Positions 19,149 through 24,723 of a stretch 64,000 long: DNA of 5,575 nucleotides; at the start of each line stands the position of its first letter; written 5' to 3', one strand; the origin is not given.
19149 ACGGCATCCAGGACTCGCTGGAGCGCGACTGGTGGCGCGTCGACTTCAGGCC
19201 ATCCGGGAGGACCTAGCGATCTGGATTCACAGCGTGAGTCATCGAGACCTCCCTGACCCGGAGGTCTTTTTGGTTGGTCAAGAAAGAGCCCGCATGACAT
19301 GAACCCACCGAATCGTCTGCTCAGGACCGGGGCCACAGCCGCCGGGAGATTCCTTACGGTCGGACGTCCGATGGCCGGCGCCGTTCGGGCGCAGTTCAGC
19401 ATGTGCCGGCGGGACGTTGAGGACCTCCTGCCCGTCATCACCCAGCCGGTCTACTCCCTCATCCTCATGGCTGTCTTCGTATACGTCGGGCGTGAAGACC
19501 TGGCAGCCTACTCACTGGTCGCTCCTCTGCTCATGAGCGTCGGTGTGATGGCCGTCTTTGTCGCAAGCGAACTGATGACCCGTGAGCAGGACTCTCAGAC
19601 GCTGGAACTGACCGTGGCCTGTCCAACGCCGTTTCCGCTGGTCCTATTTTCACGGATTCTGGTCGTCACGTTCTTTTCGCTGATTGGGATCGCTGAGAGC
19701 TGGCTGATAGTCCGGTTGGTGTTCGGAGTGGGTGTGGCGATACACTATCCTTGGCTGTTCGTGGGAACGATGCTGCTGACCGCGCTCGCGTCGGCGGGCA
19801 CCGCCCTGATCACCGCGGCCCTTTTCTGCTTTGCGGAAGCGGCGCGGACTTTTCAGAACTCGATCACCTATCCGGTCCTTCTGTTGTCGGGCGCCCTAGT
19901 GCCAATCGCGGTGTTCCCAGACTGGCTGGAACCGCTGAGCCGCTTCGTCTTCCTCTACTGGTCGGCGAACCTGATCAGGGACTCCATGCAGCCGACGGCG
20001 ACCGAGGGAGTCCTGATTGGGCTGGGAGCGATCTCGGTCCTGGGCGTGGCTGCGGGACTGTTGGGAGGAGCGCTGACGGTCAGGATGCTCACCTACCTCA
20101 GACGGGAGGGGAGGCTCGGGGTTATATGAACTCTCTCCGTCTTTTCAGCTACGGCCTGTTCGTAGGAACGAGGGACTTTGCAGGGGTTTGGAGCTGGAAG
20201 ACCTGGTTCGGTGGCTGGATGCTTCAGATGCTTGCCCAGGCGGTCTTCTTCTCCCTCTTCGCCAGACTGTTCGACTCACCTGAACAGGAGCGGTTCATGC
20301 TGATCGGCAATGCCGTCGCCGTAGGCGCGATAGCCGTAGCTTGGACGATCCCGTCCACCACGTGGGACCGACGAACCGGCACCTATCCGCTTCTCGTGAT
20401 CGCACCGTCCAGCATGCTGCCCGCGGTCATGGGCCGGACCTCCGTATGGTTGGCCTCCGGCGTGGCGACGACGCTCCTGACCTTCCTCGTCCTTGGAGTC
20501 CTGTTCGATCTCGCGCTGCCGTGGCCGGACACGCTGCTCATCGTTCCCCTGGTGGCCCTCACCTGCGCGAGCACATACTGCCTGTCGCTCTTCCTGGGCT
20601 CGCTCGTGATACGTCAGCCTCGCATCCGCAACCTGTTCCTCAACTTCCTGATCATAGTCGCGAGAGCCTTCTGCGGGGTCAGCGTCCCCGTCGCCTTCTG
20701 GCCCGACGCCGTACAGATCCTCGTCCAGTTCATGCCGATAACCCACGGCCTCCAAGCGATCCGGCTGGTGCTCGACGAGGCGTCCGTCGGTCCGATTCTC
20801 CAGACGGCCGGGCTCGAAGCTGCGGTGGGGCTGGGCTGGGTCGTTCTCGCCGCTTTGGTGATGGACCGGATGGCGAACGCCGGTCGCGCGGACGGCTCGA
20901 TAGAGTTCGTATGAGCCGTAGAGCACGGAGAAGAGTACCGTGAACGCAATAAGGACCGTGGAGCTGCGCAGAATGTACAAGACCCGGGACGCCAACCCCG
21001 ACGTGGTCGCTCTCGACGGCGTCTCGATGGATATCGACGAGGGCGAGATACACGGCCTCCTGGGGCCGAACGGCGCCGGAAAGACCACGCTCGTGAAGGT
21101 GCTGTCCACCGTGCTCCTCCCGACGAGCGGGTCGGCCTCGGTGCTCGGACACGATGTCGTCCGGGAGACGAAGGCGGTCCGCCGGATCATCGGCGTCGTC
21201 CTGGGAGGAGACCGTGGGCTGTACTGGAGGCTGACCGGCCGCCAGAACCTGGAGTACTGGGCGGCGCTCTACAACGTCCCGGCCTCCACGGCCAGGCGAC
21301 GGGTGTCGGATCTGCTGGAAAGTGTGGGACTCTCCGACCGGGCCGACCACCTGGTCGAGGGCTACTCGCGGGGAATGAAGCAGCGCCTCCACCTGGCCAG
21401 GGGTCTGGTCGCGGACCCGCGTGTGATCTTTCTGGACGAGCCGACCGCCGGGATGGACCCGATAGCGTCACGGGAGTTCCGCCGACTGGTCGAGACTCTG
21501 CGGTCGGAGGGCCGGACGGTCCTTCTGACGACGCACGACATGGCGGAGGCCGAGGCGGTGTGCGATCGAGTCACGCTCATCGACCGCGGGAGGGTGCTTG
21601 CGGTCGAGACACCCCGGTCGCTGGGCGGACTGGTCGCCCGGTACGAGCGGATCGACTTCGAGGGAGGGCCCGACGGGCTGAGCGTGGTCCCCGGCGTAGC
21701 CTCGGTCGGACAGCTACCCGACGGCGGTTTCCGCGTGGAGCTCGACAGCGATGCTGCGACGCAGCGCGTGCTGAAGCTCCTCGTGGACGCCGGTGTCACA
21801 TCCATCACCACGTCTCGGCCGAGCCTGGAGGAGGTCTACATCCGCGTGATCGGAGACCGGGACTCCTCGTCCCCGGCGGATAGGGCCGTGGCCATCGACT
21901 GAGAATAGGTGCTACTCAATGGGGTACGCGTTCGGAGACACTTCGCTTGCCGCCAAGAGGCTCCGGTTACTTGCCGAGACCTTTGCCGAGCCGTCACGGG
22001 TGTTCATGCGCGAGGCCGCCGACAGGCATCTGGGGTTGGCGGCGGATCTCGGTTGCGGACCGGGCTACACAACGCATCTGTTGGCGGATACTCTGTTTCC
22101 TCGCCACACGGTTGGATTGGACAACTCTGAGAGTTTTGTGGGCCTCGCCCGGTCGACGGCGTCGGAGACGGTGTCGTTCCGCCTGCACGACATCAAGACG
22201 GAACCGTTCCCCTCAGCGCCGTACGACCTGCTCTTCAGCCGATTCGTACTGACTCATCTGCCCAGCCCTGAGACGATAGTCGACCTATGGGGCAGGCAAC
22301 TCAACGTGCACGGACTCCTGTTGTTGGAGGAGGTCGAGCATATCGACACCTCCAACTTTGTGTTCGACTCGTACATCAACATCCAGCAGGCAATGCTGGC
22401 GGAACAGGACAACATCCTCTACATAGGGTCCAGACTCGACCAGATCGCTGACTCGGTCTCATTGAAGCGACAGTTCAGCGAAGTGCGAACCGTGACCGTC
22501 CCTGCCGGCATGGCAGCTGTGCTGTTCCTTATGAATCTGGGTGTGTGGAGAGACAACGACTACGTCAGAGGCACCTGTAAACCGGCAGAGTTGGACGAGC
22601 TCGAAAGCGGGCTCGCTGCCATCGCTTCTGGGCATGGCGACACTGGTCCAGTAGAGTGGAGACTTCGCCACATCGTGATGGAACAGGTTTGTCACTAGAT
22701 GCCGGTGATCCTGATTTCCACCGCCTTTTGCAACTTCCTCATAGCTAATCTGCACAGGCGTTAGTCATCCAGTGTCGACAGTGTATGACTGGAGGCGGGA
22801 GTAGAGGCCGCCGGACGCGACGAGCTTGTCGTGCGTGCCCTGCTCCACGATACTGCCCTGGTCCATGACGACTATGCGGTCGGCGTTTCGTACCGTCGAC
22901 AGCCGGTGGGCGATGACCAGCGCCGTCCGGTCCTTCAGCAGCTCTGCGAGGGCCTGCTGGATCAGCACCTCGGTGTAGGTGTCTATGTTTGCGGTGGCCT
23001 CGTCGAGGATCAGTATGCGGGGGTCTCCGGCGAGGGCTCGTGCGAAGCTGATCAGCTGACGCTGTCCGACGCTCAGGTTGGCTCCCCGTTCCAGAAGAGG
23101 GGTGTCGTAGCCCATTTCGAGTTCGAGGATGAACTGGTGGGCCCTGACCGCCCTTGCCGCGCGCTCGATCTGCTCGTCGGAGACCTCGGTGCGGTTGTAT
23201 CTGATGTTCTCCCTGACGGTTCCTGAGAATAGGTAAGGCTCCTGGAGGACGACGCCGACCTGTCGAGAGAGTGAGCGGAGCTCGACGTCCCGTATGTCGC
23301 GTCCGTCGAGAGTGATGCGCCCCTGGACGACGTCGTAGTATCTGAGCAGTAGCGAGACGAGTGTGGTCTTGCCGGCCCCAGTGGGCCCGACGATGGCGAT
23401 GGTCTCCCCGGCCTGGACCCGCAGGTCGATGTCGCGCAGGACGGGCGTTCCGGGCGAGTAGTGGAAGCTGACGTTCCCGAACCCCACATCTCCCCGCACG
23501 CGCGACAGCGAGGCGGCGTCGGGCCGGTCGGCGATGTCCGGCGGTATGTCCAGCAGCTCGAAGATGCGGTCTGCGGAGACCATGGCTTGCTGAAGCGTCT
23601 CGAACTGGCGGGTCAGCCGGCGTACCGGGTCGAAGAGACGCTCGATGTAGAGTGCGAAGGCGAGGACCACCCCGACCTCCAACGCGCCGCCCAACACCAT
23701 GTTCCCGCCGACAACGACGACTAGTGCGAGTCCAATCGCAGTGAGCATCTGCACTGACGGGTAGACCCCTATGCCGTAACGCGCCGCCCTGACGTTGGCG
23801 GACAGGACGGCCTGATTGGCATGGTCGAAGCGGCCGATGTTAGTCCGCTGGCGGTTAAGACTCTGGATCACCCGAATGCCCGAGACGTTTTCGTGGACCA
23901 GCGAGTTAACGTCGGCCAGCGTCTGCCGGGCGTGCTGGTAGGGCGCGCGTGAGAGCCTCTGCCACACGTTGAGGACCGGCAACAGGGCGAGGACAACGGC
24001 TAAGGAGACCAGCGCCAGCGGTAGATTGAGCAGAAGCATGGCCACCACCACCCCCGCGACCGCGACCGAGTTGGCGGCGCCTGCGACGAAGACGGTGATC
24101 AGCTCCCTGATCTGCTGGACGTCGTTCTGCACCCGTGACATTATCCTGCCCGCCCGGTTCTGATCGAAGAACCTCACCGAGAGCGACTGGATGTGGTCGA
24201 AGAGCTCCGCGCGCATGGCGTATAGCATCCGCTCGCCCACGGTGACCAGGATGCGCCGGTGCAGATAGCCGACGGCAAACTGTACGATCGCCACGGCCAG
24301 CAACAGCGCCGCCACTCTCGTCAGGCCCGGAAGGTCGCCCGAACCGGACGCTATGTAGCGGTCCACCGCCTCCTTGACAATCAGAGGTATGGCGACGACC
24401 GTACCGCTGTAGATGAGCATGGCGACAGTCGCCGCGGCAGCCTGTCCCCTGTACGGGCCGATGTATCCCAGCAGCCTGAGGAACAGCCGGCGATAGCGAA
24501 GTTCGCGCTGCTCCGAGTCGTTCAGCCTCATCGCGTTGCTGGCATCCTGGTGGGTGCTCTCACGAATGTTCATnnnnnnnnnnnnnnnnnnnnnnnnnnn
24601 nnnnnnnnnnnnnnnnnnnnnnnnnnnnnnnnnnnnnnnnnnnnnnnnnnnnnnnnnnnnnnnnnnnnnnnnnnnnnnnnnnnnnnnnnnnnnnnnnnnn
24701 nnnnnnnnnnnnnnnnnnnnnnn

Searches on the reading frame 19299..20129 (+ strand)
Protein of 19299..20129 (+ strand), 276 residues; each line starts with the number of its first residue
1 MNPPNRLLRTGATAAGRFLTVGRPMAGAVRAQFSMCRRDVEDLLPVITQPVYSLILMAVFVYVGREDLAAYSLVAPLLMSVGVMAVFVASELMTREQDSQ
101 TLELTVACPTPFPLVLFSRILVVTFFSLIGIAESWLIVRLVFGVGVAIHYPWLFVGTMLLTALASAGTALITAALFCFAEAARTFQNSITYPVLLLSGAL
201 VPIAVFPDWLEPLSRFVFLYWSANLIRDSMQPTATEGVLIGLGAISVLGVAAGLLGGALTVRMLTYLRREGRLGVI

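Call 8: search_protein_families(library=pfam, proteins=[window:19299-20129:+], max_evalue=0.01)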
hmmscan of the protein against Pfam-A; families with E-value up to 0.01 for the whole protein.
window:19299-20129:+ (276 aa): 4 families
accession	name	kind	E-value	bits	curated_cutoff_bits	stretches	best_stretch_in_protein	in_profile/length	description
PF01061.29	ABC2_membrane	-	1.8e-16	60.8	26.9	1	34-229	13-209/211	ABC-2 type transporter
PF12698.13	ABC2_membrane_3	-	2.7e-06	27.2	31.6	1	69-255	160-344/347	ABC-2 family transporter protein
PF12730.13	ABC2_membrane_4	-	0.0014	19.1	27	1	77-195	56-171/179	ABC-2 family transporter protein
PF01554.23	MatE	-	0.0036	17.4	24.9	1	46-89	6-49/161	MatE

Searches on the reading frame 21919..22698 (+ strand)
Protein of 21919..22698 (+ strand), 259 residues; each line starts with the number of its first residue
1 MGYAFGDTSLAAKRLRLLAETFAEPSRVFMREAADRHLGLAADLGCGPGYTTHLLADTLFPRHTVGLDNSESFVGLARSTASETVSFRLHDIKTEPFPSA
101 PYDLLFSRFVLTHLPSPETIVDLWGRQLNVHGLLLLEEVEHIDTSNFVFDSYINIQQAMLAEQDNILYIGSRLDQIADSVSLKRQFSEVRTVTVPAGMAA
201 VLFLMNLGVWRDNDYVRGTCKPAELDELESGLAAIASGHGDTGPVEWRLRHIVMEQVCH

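Call 8: search_protein_families(library=pfam, proteins=[window:21919-22698:+], max_evalue=0.01)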
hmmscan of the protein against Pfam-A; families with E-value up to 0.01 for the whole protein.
window:21919-22698:+ (259 aa): 5 families
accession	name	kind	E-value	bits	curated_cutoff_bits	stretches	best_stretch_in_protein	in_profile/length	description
PF13847.12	Methyltransf_31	-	3.4e-13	49.9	27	1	43-140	9-113/145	Methyltransferase domain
PF08241.18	Methyltransf_11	-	4.9e-13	50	21.2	1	43-135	2-94/95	Methyltransferase domain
PF13649.12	Methyltransf_25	-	1.6e-12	48.4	27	1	42-121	2-86/97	Methyltransferase domain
PF13489.12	Methyltransf_23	-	9.3e-08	32.4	27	1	43-140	28-120/164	Methyltransferase domain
PF08242.18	Methyltransf_12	-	1.1e-07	32.9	30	1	43-128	2-92/98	Methyltransferase domain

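Call 12: search_protein_families(library=ncbifam, proteins=[window:21919-22698:+], max_evalue=1)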
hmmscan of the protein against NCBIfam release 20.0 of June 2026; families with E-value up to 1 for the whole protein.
window:21919-22698:+ (259 aa): 15 families
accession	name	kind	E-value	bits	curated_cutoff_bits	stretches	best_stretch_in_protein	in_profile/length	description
NF045667.1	MTase_DVU1556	equivalog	1e-10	41.5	155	1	42-143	27-126/213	DVU_1556 family methyltransferase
NF002463.0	PRK01683.1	equivalog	2.5e-10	40.4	297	1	25-136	19-128/258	trans-aconitate 2-methyltransferase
TIGR02072.1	BioC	equivalog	1.3e-09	38.3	184.95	1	42-137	39-133/244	malonyl-ACP O-methyltransferase BioC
NF010703.0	PRK14103.1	equivalog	1.4e-08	34.4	320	1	41-135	33-123/256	trans-aconitate 2-methyltransferase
TIGR01983.1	UbiG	equivalog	0.00021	20.7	102.95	1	43-140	55-155/228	bifunctional 2-polyprenyl-6-hydroxyphenol methylase/3-demethylubiquinol 3-O-methyltransferase UbiG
NF047649.1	MTase_UXPK_star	exception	0.00034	19.7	460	1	43-120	83-165/283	methyltransferase/UXPK-star double selenoprotein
TIGR00452.1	TIGR00452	equivalog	0.00045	19.1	275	1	42-140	122-223/316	tRNA 5-methoxyuridine(34)/uridine 5-oxyacetic acid(34) synthase CmoB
NF011650.0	PRK15068.1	equivalog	0.00077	18.4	209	1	42-140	127-229/324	tRNA 5-methoxyuridine(34)/uridine 5-oxyacetic acid(34) synthase CmoB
NF043040.1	corrin_prot_MT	hypoth_equivalog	0.0045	16.4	180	1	43-135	47-146/216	corrinoid protein-associated methyltransferase CpaM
TIGR04345.1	ovoA_Cterm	equivalog_domain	0.0083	15.7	170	0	85-138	118-171/242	putative 4-mercaptohistidine N1-methyltransferase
NF040539.1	AST_met_ArsM_2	exception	0.014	15.3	240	1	42-135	61-162/262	putative arsinothricin biosynthesis methyltransferase ArsM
NF008300.0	PRK11088.1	equivalog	0.018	14.5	303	1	35-101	83-151/272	23S rRNA (guanine(745)-N(1))-methyltransferase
NF041537.1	ArsM_AhpD_UU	exception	0.018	13.8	510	1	42-136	81-180/345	arsenite methyltransferase/AhpD domain selenoprotein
NF007610.0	PRK10258.1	equivalog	0.021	14.2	342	1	24-110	29-112/251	malonyl-ACP O-methyltransferase BioC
NF008823.0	PRK11873.1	subfamily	0.047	13.2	263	1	43-134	83-179/272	arsenite methyltransferase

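Call 50: find_homologous_proteins(query=window:21919-22695:+, max_evalue=0.00001)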
Query window:21919-22695:+ (259 aa): 356 proteins with E <= 0.00001 among 3512 candidates; the best 120 are listed.
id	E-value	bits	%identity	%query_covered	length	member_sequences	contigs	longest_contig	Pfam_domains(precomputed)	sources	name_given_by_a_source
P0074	3.4e-170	582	100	100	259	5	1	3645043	PF13847.13,PF13489.13,PF13649.13,PF08241.19,PF08242.19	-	-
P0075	1.2e-123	429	78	99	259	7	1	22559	PF13847.13,PF13489.13,PF13649.13,PF08241.19,PF08242.19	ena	-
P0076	5.2e-115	401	74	99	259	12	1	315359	PF13847.13,PF13489.13,PF13649.13,PF08241.19,PF08242.19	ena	-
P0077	8.7e-113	394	71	99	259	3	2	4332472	PF13847.13,PF13649.13,PF08241.19,PF08242.19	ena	-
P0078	1.1e-109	384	70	99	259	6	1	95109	PF13847.13,PF13489.13,PF13649.13,PF08241.19,PF08242.19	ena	-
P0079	6.4e-109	381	70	99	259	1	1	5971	PF13847.13,PF13649.13,PF08241.19,PF08242.19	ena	-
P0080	1.7e-108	380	69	99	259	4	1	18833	PF13847.13,PF13649.13,PF08241.19,PF08242.19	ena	-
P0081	4.3e-108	378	68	99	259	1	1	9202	PF13847.13,PF13489.13,PF13649.13,PF08241.19,PF08242.19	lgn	-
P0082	5.7e-108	378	69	99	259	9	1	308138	PF13847.13,PF13489.13,PF13649.13,PF08241.19,PF08242.19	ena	-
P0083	7.8e-106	371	68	99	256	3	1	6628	PF13847.13,PF13649.13,PF08241.19,PF08242.19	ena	-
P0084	1.0e-105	371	69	99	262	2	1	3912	PF13847.13,PF13649.13,PF08241.19,PF08242.19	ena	-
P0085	1.6e-105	370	68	100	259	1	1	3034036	PF13847.13,PF13649.13,PF08241.19,PF08242.19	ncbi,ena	-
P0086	7.9e-105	368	67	99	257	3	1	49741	PF13847.13,PF13489.13,PF13649.13,PF08241.19,PF08242.19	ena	-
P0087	2.1e-104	366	66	99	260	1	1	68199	PF13847.13,PF13489.13,PF13649.13,PF08241.19,PF08242.19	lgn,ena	-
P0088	2.9e-104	366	68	99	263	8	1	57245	PF13847.13,PF13649.13,PF08241.19,PF08242.19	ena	-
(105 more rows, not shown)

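Call 51: find_encoding_contigs(protein=P0077, flank=7000, max_places=2)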
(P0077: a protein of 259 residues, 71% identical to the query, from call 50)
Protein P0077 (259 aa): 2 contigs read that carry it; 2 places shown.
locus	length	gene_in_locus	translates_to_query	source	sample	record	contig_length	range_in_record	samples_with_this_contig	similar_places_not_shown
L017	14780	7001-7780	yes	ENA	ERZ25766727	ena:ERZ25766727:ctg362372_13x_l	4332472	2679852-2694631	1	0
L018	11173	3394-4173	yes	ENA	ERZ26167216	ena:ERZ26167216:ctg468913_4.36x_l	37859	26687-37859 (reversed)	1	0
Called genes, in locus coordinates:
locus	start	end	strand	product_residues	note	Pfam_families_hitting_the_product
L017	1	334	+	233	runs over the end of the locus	PF13302:Acetyltransf_3, PF13523:Acetyltransf_8 (weak), PF00583:Acetyltransf_1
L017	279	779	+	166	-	PF13302:Acetyltransf_3, PF00583:Acetyltransf_1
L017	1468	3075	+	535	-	PF07969:Amidohydro_3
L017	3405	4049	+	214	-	PF00657:Lipase_GDSL, PF13472:Lipase_GDSL_2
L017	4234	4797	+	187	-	PF00300:His_Phos_1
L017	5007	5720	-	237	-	-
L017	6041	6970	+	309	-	PF08659:KR, PF00106:adh_short, PF13561:adh_short_C2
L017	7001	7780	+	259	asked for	PF13649:Methyltransf_25, PF13847:Methyltransf_31, PF08241:Methyltransf_11, PF08242:Methyltransf_12 (weak)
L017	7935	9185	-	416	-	PF05721:PhyH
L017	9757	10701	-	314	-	PF01548:DEDD_Tnp_IS110, PF02371:Transposase_20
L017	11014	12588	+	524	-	PF00665:rve (weak), PF27155:Y4rL_C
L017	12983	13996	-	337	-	PF19300:BPD_transp_1_N (weak), PF00528:BPD_transp_1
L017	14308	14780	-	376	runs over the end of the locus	PF01408:GFO_IDH_MocA, PF22725:GFO_IDH_MocA_C3 (weak)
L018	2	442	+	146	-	?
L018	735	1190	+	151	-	PF00300:His_Phos_1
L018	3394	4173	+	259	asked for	PF13649:Methyltransf_25, PF13847:Methyltransf_31, PF08241:Methyltransf_11, PF08242:Methyltransf_12 (weak)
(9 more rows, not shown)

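Call 52: find_encoding_contigs(protein=P0075, flank=7000, max_places=1)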
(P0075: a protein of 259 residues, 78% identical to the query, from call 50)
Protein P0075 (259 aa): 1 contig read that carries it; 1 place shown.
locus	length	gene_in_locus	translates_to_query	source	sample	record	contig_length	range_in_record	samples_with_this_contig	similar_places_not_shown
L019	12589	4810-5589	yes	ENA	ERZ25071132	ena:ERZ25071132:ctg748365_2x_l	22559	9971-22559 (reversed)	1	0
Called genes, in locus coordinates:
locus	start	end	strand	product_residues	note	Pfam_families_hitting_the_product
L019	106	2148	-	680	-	-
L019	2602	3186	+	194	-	-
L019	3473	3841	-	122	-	-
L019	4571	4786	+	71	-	-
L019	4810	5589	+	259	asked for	PF13489:Methyltransf_23 (weak), PF13649:Methyltransf_25, PF13847:Methyltransf_31, PF08241:Methyltransf_11, PF08242:Methyltransf_12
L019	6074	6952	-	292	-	PF13527:Acetyltransf_9 (weak), PF00583:Acetyltransf_1 (weak), PF08445:FR47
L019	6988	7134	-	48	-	-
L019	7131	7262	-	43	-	-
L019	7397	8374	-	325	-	PF01636:APH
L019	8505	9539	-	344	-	-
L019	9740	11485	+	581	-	PF03235:GmrSD_N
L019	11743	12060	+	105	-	-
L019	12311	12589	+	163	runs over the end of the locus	-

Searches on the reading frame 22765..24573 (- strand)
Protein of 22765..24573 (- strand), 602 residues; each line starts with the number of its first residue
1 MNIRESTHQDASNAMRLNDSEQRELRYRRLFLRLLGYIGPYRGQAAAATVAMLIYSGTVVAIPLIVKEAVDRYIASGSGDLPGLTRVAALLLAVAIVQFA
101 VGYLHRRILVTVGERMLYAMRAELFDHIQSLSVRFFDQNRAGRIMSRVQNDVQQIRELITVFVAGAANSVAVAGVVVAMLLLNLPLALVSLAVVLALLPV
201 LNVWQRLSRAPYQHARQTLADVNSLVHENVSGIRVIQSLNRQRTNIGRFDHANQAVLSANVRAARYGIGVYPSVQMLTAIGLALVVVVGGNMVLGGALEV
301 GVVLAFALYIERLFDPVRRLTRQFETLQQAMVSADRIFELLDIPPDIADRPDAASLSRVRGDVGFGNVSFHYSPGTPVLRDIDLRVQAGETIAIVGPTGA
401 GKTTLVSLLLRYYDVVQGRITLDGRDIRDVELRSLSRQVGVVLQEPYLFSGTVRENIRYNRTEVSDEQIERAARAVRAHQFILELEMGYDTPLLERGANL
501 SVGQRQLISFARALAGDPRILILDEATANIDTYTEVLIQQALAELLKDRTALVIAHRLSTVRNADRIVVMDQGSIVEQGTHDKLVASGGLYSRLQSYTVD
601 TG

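Call 16: search_protein_families(library=pfam, proteins=[window:22765-24573:-], max_evalue=0.001)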
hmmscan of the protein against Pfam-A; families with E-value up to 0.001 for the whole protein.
window:22765-24573:- (602 aa): 4 families
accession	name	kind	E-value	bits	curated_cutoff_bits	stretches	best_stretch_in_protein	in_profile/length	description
PF00664.28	ABC_membrane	-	1.1e-46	160.2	28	1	48-316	4-273/274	ABC transporter transmembrane region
PF00005.33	ABC_tran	-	1.1e-32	113.9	25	1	379-528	1-137/137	ABC transporter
PF02463.25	SMC_N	-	2.7e-06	27.4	40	1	420-570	111-211/220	RecF/RecN/SMC N terminal domain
PF13401.12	AAA_22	-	7.1e-05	23.6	27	1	391-528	7-95/130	AAA domain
